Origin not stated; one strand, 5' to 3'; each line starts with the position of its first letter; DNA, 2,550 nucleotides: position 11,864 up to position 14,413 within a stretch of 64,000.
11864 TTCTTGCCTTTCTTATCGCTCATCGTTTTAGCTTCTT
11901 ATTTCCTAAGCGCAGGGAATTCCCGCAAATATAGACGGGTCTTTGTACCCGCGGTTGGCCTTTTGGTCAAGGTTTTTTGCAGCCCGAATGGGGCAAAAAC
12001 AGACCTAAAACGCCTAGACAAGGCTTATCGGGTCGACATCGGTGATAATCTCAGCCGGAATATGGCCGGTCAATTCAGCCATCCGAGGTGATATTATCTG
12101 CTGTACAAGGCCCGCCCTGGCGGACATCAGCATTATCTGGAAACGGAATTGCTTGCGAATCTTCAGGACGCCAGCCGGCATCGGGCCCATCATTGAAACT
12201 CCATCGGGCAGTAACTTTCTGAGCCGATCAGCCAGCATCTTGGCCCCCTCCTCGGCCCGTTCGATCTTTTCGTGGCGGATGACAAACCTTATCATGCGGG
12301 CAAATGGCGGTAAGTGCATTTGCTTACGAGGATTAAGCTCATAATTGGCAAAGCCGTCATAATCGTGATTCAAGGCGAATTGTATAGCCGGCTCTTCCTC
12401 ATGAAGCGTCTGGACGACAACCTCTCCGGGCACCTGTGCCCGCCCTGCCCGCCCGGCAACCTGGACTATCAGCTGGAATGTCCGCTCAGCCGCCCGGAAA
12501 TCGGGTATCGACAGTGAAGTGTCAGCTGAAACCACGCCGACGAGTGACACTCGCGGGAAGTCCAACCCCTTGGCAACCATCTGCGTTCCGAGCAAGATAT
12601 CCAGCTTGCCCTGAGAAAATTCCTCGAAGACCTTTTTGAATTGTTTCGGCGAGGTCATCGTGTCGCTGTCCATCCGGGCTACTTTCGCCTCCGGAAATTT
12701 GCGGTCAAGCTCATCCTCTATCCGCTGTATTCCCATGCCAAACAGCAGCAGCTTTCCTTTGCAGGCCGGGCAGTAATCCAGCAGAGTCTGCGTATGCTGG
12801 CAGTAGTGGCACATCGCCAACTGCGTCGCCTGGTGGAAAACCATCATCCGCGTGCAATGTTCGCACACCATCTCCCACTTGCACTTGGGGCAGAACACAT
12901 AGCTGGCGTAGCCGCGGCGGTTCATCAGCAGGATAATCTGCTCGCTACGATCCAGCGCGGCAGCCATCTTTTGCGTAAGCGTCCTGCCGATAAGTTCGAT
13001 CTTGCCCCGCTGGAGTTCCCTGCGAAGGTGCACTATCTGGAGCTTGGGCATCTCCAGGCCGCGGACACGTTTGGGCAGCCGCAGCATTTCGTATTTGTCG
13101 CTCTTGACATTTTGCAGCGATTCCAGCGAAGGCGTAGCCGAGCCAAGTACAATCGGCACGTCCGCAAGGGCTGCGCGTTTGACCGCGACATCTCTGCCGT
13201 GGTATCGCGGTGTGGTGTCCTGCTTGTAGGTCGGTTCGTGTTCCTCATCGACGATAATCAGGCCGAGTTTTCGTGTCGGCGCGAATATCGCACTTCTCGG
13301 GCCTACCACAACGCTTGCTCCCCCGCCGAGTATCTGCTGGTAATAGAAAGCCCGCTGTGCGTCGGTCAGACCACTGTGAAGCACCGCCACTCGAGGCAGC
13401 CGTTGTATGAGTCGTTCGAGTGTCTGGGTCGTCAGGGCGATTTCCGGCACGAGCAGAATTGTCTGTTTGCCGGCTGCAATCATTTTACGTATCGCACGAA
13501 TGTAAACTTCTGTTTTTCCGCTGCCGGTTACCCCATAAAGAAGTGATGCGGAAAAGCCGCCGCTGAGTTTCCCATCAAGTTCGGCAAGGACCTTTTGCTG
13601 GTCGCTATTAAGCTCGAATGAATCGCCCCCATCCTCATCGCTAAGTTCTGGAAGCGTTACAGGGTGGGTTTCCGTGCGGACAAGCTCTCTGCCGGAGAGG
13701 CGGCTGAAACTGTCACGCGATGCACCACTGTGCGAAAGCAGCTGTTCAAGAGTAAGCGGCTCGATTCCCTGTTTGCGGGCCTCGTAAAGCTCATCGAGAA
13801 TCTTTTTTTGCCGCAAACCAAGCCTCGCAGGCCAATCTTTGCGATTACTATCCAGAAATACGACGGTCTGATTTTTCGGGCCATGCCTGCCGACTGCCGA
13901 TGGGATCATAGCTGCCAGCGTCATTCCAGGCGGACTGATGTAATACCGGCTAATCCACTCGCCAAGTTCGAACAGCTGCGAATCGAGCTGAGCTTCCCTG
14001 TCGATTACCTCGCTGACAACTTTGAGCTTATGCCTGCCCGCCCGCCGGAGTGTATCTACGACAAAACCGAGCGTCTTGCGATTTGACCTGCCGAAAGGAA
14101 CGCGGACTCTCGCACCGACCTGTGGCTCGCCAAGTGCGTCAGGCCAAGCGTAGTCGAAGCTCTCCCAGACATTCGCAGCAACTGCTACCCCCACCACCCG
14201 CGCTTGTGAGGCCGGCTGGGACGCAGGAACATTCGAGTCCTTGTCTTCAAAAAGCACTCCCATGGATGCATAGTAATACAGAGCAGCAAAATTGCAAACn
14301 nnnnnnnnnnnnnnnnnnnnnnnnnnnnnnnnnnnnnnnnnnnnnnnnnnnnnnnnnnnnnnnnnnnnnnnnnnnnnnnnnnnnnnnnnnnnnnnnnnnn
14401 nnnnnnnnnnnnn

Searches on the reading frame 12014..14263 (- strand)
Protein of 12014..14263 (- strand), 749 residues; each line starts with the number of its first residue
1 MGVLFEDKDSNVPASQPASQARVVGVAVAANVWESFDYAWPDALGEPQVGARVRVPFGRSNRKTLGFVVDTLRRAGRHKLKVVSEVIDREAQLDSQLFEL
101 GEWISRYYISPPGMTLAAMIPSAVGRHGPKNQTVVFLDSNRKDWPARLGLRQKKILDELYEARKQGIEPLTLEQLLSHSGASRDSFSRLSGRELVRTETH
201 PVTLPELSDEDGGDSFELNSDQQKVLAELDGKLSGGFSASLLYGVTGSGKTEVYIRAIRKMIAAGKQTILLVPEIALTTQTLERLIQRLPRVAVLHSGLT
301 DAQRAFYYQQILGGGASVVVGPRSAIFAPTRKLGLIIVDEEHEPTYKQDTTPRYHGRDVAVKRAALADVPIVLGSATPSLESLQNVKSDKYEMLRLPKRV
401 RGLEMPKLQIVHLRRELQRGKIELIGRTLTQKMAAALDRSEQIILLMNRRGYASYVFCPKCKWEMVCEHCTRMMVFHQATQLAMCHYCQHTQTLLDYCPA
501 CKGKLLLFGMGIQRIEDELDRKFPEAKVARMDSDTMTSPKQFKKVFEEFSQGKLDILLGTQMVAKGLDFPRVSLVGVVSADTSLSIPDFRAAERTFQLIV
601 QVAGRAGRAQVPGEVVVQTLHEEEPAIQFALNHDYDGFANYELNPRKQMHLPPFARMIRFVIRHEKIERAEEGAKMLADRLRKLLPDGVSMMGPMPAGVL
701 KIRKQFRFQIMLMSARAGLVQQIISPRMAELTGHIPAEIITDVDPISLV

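Call 65: list_cluster_members(proteins=[P0004, P0001, L009:1304-2437:-, L018:247-1962:-, P0002, P0015, window:12014-14263:-])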
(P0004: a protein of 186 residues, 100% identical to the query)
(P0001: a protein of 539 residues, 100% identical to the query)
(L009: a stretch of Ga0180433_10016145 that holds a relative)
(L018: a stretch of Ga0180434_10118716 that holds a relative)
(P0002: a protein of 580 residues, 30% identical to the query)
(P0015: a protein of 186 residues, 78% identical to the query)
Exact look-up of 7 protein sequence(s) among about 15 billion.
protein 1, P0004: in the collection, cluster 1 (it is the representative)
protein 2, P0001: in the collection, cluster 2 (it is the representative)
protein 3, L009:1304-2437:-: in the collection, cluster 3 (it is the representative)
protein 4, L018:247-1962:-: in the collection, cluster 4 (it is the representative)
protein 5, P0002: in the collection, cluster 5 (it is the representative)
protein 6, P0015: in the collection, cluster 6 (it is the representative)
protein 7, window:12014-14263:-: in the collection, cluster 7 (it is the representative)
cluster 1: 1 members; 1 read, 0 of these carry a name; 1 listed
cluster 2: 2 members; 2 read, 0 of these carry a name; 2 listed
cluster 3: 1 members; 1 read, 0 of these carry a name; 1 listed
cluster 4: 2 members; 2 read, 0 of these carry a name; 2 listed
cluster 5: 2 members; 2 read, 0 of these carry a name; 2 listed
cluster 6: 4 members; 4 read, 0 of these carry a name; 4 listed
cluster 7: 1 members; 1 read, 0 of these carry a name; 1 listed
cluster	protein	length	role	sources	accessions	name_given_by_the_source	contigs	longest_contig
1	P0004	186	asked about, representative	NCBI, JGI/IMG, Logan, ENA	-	-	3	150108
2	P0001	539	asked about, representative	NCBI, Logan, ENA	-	-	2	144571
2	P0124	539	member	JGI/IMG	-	-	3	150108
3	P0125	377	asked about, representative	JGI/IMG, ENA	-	-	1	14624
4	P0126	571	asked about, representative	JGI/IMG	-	-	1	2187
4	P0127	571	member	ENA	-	-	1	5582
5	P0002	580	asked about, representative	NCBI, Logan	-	-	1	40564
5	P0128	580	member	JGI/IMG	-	-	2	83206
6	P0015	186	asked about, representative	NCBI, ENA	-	-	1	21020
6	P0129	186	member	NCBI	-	-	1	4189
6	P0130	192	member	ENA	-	-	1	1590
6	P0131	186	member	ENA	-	-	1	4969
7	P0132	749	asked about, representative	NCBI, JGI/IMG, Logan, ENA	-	-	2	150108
